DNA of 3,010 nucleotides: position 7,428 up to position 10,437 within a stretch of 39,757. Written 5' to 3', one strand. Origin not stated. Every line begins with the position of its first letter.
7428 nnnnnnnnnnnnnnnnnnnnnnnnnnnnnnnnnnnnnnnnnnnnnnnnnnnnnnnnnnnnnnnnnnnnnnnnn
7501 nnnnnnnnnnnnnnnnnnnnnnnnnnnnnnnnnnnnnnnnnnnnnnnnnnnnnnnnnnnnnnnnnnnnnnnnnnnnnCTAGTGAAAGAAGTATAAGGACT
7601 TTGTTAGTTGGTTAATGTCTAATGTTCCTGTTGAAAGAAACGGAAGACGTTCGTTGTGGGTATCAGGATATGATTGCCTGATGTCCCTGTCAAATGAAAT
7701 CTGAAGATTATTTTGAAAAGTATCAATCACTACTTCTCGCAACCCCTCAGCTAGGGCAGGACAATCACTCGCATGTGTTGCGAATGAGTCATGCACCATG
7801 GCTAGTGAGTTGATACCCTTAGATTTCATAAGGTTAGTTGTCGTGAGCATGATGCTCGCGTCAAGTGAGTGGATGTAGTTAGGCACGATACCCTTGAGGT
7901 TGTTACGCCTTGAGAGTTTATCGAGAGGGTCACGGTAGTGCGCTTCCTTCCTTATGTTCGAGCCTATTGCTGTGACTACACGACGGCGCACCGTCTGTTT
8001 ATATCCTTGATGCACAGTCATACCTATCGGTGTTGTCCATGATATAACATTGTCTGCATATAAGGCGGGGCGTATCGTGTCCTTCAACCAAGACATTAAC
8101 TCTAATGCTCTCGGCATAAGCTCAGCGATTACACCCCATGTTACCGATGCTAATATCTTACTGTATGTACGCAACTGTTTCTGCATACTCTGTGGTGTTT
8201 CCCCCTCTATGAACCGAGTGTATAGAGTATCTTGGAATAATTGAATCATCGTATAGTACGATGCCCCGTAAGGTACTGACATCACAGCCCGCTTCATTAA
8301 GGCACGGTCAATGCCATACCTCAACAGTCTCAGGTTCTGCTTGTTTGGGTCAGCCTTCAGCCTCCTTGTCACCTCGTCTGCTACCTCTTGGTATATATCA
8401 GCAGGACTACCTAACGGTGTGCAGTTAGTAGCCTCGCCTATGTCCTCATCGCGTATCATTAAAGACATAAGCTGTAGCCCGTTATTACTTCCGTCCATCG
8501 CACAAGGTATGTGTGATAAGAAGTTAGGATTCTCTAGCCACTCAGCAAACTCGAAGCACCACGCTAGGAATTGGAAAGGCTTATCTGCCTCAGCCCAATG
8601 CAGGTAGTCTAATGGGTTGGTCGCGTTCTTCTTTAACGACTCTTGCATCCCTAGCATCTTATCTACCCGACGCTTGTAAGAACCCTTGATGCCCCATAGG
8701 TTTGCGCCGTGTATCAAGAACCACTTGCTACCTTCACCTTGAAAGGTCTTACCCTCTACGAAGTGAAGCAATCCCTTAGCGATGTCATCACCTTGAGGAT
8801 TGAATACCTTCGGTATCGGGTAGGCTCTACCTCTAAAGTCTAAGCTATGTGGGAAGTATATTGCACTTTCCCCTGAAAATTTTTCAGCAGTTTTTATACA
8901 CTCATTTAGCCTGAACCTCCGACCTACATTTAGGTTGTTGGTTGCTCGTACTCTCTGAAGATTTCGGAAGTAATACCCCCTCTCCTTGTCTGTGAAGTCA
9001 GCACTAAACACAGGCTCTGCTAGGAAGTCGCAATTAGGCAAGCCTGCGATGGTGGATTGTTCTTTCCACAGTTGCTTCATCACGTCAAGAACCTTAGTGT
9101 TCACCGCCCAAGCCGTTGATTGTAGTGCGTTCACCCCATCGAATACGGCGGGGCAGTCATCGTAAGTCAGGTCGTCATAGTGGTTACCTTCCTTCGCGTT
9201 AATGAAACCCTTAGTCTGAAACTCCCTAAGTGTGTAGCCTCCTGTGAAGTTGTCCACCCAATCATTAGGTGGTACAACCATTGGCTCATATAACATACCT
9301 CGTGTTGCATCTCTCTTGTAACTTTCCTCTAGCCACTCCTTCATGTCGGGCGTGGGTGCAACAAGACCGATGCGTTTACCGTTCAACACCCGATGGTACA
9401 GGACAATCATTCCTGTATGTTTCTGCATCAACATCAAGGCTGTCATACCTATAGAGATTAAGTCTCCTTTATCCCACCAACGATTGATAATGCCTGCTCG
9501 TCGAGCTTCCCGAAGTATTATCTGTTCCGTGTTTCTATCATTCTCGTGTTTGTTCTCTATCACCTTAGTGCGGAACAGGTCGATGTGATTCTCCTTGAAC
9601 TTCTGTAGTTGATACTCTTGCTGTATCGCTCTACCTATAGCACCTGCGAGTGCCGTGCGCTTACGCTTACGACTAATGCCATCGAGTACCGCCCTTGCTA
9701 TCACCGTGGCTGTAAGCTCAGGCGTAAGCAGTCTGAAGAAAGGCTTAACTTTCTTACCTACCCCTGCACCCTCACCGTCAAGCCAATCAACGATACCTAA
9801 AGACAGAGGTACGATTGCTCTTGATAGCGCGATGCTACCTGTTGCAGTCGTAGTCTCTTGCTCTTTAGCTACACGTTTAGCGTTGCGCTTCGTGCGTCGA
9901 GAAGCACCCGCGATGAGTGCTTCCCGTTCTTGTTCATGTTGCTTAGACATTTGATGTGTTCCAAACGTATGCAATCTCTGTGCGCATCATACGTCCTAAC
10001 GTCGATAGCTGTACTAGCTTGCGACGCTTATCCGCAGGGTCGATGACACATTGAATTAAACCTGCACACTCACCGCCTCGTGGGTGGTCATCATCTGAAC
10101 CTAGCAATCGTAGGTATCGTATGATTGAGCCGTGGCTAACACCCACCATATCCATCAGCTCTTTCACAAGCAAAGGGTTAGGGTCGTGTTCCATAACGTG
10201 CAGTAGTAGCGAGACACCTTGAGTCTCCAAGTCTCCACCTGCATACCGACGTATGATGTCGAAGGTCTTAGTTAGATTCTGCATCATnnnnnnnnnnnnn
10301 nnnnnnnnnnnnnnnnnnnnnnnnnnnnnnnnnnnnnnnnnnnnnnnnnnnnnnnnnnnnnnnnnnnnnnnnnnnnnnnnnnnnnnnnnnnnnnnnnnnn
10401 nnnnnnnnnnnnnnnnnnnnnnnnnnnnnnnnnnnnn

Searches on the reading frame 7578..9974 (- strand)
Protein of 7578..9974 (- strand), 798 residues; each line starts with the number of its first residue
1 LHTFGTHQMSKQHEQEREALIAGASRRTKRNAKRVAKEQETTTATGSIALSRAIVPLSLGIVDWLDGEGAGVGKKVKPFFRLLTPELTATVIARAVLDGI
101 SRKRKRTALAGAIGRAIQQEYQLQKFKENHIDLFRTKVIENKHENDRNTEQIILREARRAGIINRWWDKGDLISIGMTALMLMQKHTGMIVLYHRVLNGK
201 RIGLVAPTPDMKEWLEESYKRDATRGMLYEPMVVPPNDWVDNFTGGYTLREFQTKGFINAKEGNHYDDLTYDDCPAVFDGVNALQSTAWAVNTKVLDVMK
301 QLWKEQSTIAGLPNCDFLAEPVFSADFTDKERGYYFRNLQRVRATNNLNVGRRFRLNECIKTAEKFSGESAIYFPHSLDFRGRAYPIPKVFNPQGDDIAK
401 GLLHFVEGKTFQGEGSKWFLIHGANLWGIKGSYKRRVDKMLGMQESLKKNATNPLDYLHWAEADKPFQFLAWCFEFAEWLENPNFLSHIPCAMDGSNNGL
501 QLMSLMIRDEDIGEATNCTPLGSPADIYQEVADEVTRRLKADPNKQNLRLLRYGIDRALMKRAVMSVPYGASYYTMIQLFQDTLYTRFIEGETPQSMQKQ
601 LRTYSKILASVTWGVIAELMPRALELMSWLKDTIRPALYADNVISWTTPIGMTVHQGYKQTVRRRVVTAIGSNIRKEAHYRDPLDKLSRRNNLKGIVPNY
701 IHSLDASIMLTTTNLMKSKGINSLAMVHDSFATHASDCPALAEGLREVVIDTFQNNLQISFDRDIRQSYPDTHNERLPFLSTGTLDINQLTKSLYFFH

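Call 7: search_protein_families(library=pfam, proteins=[window:7578-9974:-], max_evalue=0.01)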
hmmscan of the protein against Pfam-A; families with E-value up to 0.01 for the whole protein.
window:7578-9974:- (798 aa): 2 families
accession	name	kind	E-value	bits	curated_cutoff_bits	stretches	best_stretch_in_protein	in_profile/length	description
PF00940.24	RNA_pol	-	2.8e-76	257.6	22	1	413-772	5-375/448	DNA-dependent RNA polymerase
PF14700.11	RPOL_N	-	1.9e-11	44.4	30.1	1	75-253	78-299/334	DNA-directed RNA polymerase N-terminal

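Call 8: search_dna_similar(query=window:7578-9974:-, collection=phages, mode=protein, max_rows=30)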
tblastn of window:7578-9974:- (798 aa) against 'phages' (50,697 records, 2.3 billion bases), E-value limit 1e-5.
Records with a match: 2735; places in all: 2779; records where one place covers at least 80% of the query: 2590.
Best place of each record, by identity: <60% 2735.
By first word of the organism name: Klebsiella 702; Escherichia 364; Pseudomonas 331; Acinetobacter 168; Vibrio 133; Salmonella 113; Yersinia 92; Pectobacterium 84; Ralstonia 55; Xanthomonas 54; and 76 more.
By host as written in the record: - 388; Klebsiella pneumoniae 377; Escherichia coli 123; Acinetobacter baumannii 60; Pseudomonas putida KT2440 and Paw85 53; Pseudomonas aeruginosa 44; Yersinia pestis 38; Pectobacterium atrosepticum DSM18077 33; and 697 more.
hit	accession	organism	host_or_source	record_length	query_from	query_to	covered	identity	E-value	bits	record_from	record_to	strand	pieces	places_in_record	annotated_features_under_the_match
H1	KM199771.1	Mesorhizobium phage vB_MloP_Lo5R7ANS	Mesorhizobium loti R7ANS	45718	3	797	100%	31.8%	1e-115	392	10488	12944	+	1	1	DNA-directed RNA polymerase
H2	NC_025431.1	Mesorhizobium phage vB_MloP_Lo5R7ANS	Mesorhizobium loti R7ANS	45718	3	797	100%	31.8%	1e-115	392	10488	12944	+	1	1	RNA polymerase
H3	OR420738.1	Pelagibacter phage HTVC131P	Candidatus Pelagibacter sp. HTCC7211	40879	12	797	98%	31.9%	3e-116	394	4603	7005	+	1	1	RNA polymerase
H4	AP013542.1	uncultured phage_MedDCM-OCT-S35-C6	metagenomic fosmid library constructed ...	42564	12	797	98%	31.7%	6e-114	387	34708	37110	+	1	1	RNA polymerase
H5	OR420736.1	Pelagibacter phage HTVC304P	Candidatus Pelagibacter sp.FZCC0233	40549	12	797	98%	31.7%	3e-114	388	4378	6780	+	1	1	RNA polymerase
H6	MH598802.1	Pelagibacter phage HTVC201P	Candidatus Pelagibacter sp. FZCC0015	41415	12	797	98%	31.7%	5e-114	387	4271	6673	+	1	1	RNA polymerase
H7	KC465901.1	Pelagibacter phage HTVC019P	Candidatus Pelagibacter ubique HTCC1062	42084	12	797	98%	31.6%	3e-111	379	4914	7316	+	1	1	RNA polymerase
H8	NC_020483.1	Pelagibacter phage HTVC019P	Candidatus Pelagibacter ubique HTCC1062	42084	12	797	98%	31.6%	3e-111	379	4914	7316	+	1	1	RNA polymerase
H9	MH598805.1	Pelagibacter phage HTVC109P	Candidatus Pelagibacter sp. HTCC7211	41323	12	797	98%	31.6%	1e-111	380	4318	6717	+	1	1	RNA polymerase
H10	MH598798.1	Pelagibacter phage HTVC022P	Candidatus Pelagibacter ubique HTCC1062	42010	12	797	98%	31.5%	1e-111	380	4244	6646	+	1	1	RNA polymerase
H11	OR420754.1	Pelagibacter phage HTVC142P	Candidatus Pelagibacter sp. HTCC7211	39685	1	797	100%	31.1%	1e-111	380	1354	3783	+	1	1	RNA polymerase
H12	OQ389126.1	Ralstonia phage BOESR1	Ralstonia pseudosolanacearum (NCPPB ...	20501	9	797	99%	31.4%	2e-111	379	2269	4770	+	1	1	RNA polymerase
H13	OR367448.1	Ralstonia phage BOESR1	Ralstonia pseudosolanacearum (NCPPB ...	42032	9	797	99%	31.4%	3e-111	379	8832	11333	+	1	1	RNA polymerase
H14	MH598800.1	Pelagibacter phage HTVC031P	Candidatus Pelagibacter ubique HTCC1062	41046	1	797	100%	31.0%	3e-112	382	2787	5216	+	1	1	RNA polymerase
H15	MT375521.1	Pelagibacter phage Eistla EXVC025P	Candidatus Pelagibacter ubique HTCC1062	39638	1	797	100%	30.8%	1e-113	386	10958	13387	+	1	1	RNA polymerase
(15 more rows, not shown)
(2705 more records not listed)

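Call 39: find_related_loci(query=window:7578-9974:-, collection=viral_contigs, flank=10000)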
Query window:7578-9974:- (798 aa) in viral_contigs; peptide patterns used: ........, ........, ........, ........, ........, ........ (x = any residue, [..] = any of these).
7 stretches matched a pattern; 6 encode a relative of the query (tblastn E <= 1e-3); 6 distinct loci.
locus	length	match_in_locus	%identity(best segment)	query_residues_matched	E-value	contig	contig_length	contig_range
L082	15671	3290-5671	79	4-798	0e+0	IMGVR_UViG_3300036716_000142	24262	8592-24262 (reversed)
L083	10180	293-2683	78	1-798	0e+0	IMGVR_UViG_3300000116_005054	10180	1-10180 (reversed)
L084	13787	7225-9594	77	8-798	0e+0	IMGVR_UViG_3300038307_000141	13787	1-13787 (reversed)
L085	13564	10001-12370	77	8-798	0e+0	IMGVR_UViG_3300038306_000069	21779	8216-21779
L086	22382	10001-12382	78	4-798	0e+0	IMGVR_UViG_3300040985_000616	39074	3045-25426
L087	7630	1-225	92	724-798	1e-38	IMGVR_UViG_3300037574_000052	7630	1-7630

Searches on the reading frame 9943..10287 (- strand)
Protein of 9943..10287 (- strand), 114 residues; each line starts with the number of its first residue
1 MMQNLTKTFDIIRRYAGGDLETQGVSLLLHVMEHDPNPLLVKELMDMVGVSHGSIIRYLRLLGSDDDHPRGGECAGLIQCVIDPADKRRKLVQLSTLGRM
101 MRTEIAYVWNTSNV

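Call 26: search_protein_families(library=phrogs, proteins=[window:9943-10287:-], max_evalue=0.001)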
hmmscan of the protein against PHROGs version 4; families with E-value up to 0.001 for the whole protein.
window:9943-10287:- (114 aa): 1 family
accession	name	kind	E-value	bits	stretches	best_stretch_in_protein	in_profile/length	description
phrog_9665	-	transcription regulation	1.2e-10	42.4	1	2-106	13-112/118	transcriptional regulator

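Call 27: search_protein_families(library=pfam, proteins=[window:9943-10287:-], max_evalue=0.01)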
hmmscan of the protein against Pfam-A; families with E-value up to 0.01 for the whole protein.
window:9943-10287:- (114 aa): 1 family
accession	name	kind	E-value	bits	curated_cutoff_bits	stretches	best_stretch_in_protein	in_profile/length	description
PF12802.13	MarR_2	-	0.0028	18.2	27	0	26-60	9-42/61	MarR family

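Call 43: search_solved_structures(query=window:9943-10287:-, max_evalue=1, show_alignments=2)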
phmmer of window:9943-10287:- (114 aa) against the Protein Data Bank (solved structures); distinct sequences matched with E-value up to 1: 3.
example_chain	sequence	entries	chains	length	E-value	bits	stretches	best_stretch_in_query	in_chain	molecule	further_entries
8zwc_B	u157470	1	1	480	0.67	13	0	71-109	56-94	BLOC-3 complex member HPS4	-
5cyv_A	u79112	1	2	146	0.74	12.9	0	74-104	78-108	Transcriptional regulator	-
3fm5_A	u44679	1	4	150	0.78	12.8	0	74-104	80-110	Transcriptional regulator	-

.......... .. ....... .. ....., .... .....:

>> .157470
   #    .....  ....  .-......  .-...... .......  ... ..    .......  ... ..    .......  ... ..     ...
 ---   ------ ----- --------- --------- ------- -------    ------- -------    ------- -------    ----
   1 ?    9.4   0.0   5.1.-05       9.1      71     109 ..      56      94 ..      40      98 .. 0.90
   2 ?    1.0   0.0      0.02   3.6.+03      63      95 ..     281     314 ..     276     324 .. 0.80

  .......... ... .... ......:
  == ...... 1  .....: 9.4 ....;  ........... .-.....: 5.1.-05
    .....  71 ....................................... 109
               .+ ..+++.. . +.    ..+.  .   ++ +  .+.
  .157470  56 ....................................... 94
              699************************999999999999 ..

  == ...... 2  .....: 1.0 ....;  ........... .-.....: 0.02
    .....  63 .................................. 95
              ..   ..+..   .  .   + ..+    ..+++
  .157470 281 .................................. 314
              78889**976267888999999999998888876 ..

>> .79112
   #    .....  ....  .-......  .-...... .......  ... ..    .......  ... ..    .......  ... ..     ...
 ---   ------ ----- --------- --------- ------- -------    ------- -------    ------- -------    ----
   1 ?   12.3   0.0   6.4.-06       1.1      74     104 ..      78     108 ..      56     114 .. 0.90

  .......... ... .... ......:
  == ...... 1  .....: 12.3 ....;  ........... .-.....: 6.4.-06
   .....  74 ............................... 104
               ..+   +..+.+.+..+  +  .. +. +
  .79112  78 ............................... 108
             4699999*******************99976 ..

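Call 58: find_homologous_proteins(query=window:9943-10287:-, max_evalue=0.001)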
Query window:9943-10287:- (114 aa): 16 proteins with E <= 0.001 among 16 candidates.
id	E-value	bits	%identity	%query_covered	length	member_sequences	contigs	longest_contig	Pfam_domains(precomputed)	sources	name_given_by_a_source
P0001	6.0e-69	247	98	100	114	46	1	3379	-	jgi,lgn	-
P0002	8.2e-58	211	82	96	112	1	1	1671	-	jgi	-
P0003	2.3e-47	177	74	95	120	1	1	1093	-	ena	-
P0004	2.9e-45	170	70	95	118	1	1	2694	-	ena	-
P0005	9.9e-39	149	64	94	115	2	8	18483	-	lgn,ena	-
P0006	1.8e-37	145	67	88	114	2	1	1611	-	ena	-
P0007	3.1e-37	145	64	91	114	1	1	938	-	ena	-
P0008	1.1e-36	143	62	93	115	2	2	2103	-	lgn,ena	-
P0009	2.4e-36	142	63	91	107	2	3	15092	-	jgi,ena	-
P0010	6.0e-36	140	64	91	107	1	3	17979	-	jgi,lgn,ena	-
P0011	5.2e-35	137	63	91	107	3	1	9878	-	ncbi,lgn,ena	-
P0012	8.6e-35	137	63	91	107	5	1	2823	-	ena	-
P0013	2.2e-34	135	63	91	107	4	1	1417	-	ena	-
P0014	2.5e-34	135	61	91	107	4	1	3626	-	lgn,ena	-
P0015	6.3e-34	134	59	97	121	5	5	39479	-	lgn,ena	-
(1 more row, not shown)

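Call 59: find_encoding_contigs(protein=P0015, flank=10000, max_places=3)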
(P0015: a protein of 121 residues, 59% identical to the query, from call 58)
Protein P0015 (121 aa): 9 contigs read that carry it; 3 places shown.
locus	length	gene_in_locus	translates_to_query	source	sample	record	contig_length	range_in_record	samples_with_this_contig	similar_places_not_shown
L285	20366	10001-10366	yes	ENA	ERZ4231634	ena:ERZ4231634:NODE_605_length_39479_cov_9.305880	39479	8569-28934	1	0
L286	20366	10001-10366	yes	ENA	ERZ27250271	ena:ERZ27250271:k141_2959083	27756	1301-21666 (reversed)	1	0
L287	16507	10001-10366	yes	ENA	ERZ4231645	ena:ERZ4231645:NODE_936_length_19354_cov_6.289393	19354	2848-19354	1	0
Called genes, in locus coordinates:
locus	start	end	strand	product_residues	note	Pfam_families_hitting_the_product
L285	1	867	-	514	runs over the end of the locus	PF12236:Head-tail_con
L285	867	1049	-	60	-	-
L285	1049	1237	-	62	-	-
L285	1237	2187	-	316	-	-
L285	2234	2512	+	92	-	PF11123:DNA_Packaging_2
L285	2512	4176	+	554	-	PF22530:Terminase-T7_RNaseH-like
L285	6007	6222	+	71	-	-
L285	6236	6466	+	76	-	-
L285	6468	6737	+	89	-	-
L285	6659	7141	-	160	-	-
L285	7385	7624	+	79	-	-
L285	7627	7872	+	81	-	-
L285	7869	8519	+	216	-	-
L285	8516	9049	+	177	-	-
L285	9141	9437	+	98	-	-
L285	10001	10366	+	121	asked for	-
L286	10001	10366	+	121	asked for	-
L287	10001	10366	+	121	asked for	-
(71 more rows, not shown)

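Call 60: find_encoding_contigs(protein=P0005, flank=10000, max_places=3)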
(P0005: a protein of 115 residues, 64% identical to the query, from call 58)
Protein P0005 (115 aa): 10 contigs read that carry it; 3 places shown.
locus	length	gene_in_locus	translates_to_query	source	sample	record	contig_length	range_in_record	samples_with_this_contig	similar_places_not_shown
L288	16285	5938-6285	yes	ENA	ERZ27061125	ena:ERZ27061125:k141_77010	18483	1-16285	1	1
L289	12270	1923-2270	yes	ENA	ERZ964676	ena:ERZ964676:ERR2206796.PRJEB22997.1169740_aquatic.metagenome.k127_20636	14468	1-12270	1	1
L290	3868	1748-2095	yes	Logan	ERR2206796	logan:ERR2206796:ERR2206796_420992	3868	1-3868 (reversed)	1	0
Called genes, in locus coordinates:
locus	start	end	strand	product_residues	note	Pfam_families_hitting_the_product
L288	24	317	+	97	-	-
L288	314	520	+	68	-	-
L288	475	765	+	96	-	-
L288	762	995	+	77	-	-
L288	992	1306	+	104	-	-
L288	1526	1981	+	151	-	-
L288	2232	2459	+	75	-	-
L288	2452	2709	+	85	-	-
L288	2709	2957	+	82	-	-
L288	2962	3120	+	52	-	-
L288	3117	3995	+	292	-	-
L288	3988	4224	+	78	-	-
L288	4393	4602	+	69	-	PF11753:DUF3310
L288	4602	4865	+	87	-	-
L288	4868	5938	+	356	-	-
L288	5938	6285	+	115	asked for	-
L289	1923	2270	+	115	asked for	-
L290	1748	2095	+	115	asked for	-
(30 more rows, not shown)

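Call 61: find_encoding_contigs(protein=P0010, flank=10000, max_places=3)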
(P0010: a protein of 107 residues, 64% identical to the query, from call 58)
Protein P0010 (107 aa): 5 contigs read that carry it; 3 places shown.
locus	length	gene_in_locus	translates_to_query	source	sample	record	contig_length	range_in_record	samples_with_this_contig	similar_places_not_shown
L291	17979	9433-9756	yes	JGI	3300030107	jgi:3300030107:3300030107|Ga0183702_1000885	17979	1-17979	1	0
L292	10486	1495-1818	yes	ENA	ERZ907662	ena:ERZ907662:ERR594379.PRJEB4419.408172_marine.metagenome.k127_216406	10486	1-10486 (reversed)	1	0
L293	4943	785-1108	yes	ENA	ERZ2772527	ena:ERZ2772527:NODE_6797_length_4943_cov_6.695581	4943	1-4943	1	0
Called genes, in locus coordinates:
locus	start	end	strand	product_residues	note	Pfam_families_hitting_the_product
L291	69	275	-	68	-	-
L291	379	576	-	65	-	-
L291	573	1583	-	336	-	PF00149:Metallophos (faint)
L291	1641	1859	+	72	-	PF11123:DNA_Packaging_2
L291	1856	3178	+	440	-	-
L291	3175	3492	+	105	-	-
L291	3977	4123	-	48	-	-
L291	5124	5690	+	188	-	-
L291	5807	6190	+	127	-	PF23790:Kyano_Gp96 (faint)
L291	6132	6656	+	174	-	-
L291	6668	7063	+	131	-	-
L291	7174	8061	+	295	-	-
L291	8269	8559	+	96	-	-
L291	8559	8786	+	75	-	-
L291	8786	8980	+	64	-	-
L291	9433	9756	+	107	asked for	-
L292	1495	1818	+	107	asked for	-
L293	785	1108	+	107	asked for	-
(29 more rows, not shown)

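Call 64: find_encoding_contigs(protein=P0009, flank=10000, max_places=3)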
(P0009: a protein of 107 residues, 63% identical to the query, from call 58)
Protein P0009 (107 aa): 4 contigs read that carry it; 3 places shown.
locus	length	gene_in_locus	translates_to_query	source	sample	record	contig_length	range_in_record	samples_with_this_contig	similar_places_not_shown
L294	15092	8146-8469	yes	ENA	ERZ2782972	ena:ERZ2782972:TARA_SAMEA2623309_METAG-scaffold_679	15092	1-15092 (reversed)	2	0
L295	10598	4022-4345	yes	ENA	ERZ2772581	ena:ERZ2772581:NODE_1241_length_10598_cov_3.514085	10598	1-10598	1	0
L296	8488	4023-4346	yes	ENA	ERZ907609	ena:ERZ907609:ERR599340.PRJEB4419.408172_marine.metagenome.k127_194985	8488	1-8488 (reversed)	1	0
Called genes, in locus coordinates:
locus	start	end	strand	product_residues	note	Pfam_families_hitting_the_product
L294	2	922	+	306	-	?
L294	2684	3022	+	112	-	-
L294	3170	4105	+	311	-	PF08401:ArdcN, PF18818:MPTase-PolyVal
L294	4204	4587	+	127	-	-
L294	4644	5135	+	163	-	-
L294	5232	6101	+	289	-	-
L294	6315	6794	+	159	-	-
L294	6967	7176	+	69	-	-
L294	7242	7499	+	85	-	-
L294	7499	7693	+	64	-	-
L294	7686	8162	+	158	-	PF05497:Destabilase (faint)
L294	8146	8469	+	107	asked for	-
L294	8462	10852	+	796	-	PF14700:RPOL_N (faint), PF00940:RNA_pol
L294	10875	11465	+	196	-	PF10991:Enc34_ssDNA-bd (weak)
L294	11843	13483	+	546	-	PF13662:Toprim_4 (faint), PF21268:Helic-prim_T7_N, PF13155:Toprim_2, PF03796:DnaB_C, PF06745:ATPase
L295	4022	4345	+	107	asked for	-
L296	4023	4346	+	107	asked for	-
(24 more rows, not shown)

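Call 65: find_encoding_contigs(protein=P0011, flank=10000, max_places=2)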
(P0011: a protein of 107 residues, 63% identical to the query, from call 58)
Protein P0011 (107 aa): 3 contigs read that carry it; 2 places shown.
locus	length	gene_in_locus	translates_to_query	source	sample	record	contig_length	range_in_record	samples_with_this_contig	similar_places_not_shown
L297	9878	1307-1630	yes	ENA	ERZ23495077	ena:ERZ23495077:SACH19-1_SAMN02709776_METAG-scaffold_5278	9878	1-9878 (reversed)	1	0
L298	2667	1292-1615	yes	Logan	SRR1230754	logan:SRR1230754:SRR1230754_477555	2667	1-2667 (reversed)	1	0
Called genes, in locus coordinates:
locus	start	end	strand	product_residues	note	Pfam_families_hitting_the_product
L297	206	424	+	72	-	-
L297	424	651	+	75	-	-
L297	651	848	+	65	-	-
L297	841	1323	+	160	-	PF05497:Destabilase (weak)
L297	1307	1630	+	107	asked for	-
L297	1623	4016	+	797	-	PF14700:RPOL_N, PF00940:RNA_pol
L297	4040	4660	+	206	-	-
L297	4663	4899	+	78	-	-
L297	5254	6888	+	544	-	PF01751:Toprim (faint), PF21268:Helic-prim_T7_N, PF13155:Toprim_2, PF13662:Toprim_4 (weak), PF03796:DnaB_C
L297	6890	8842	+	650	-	PF00476:DNA_pol_A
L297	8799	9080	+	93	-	-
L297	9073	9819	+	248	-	PF02739:5_3_exonuc_N, PF01367:5_3_exonuc (weak)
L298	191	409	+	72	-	-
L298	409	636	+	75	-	-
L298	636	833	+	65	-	-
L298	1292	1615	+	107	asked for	-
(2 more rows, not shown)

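Call 72: find_related_loci(query=A3, collection=viral_contigs, flank=8000)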
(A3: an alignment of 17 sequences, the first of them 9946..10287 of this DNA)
Query A3 (114 aa) in viral_contigs; peptide patterns used: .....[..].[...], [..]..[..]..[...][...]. (x = any residue, [..] = any of these).
30 stretches matched a pattern; 8 encode a relative of the query (tblastn E <= 1e-3); 8 distinct loci.
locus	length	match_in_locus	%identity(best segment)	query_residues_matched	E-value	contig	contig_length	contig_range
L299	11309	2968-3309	98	1-114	1e-74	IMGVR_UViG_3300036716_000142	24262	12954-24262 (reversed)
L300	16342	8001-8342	98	1-114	1e-74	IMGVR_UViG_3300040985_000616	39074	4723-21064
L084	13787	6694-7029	96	1-112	3e-72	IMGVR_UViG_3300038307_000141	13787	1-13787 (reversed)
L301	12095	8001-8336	96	1-112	3e-72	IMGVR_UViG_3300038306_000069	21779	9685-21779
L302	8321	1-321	99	8-114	3e-70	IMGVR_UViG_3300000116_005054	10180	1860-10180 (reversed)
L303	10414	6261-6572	64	2-105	3e-42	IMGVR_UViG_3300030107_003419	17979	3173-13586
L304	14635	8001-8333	59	2-112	5e-41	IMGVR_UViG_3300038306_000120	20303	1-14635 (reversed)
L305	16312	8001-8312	63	2-105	3e-40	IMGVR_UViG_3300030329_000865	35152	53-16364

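Call 77: predict_structure(alignment_id=A3)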
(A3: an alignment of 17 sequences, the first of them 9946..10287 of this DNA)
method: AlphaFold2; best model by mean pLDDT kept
length: 114 residues; sequences in the alignment: 17
mean_pLDDT: 91.1   pTM: 0.82
mean pLDDT of the five models: 91.1, 90.3, 90.2, 89.0, 85.9
residues with pLDDT >= 90: 93; 70-90: 11; 50-70: 10; < 50: 0
segments of 3 or more residues with pLDDT < 50: none
pLDDT, mean of each block of 10 residues (from residue 1): 94 92 95 96 96 93 73 85 95 97 96 68
secondary structure, 60 per line:
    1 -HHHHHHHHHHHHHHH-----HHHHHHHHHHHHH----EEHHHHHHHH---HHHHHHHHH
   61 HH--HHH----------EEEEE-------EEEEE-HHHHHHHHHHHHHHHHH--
elements in order: H2-16 H22-34 H41-48 H52-62 E78-82 E90-94 H96-112

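Call 80: fold_search(model_id=the predicted structure, library=pdb)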
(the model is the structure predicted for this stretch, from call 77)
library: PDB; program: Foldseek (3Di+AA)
matches with E <= 10: 1047; with E <= 0.001: 38
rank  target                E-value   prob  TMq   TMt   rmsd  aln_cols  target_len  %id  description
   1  4g9y                  9.2e-05  1.00  0.60  0.51   5.4       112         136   18  Crystal Structure of the PcaV transcriptional regulator from Streptomyces coelicolor (released 2013-06-05)
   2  3bpx_B                1.1e-04  1.00  0.62  0.52   4.2       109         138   24  Crystal Structure of MarR (released 2008-05-20)
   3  9u7b_A                1.1e-04  1.00  0.60  0.48   4.4       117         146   24  Crystal structure of Rv0042c (released 2026-03-25)
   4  3bpv                  1.3e-04  1.00  0.60  0.51   4.5       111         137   24  Crystal Structure of MarR (released 2008-05-20)
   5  4fht_A                1.4e-04  1.00  0.58  0.48   3.8        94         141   21  Crystal Structure of the PcaV transcriptional regulator from Streptomyces coelicolor in complex with its natural ligan (released 2013-04-24)
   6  2nnn_A                1.6e-04  1.00  0.59  0.51   5.4       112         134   23  Crystal structure of probable transcriptional regulator from Pseudomonas aeruginosa (released 2006-11-21)
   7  4lll_M                1.7e-04  1.00  0.68  0.63   3.2       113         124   17  Crystal structure of S. aureus MepR-DNA complex (released 2014-05-14)
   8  8ylg_B                2.4e-04  1.00  0.58  0.43   3.6        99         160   23  Crystal structure of Burkholderia thailandensis MftR in complex with operator DNA (released 2024-11-13)
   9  8ylg_A                2.7e-04  1.00  0.58  0.43   3.6        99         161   23  Crystal structure of Burkholderia thailandensis MftR in complex with operator DNA (released 2024-11-13)
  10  7krh                  3.0e-04  1.00  0.57  0.48   4.4       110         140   12  Crystal structure of the MarR family transcriptional regulator from Variovorax paradoxus with S28A and R46A mutations (released 2021-12-01)
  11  4ld5_A                3.2e-04  1.00  0.62  0.52   3.0        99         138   18  Crystal structure of MepR Q18P mutant from multidrug resistant S. aureus clinical isolate (released 2013-09-11)
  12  4l9j_B                3.2e-04  1.00  0.59  0.50   4.8       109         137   15  Crystal structure of S. aureus MepR in DNA-binding conformation (released 2013-09-11)
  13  3bpx_A                3.5e-04  1.00  0.60  0.49   4.1       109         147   25  Crystal Structure of MarR (released 2008-05-20)
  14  7dvu                  3.5e-04  1.00  0.62  0.51   4.5       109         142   17  Crystal structure of heme sensor protein PefR in complex with heme and cyanide (released 2021-09-29)
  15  4l9t_B                3.9e-04  1.00  0.67  0.57   3.1       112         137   16  Crystal structure of MepR F27L mutant from multidrug resistant S. aureus clinical isolate (released 2013-09-11)
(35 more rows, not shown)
